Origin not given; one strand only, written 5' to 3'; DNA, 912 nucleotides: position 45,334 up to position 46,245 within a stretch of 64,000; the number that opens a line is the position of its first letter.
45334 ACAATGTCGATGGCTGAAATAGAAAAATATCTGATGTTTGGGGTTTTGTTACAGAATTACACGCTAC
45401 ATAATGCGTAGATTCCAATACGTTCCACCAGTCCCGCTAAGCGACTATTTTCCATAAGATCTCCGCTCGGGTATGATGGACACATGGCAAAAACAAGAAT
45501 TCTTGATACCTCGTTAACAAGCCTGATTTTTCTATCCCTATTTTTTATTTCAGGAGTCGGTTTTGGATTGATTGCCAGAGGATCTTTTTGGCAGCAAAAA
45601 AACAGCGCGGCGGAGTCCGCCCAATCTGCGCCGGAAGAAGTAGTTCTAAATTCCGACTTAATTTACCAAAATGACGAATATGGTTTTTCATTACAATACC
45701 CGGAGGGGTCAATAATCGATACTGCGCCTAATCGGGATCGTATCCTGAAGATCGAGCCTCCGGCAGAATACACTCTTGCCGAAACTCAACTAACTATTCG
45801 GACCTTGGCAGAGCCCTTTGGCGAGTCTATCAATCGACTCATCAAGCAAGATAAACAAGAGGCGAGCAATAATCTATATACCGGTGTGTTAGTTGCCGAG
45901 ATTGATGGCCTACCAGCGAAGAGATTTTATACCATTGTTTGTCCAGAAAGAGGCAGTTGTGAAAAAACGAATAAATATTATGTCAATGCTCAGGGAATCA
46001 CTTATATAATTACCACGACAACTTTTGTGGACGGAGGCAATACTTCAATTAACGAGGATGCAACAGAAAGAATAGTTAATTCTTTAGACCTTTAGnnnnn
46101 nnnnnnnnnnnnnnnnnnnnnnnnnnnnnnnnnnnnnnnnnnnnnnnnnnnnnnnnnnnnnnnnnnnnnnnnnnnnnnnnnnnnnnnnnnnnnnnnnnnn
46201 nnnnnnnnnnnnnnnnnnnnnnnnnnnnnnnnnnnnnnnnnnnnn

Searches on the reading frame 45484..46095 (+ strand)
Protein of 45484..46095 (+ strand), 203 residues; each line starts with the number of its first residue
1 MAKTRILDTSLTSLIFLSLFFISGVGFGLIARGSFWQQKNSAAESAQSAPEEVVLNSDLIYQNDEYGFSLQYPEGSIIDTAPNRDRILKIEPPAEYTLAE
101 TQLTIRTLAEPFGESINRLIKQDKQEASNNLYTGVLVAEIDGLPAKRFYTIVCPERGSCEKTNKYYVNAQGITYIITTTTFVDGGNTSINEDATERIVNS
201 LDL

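Call 88: search_protein_families(library=pfam, proteins=[window:45484-46095:+], max_evalue=0.001)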
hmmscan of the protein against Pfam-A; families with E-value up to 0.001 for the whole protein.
window:45484-46095:+ (203 aa): 1 family
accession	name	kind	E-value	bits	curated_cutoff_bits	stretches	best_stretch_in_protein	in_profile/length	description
PF18933.6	PsbP_2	-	4.2e-08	33.9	27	1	36-202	25-183/184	PsbP-like protein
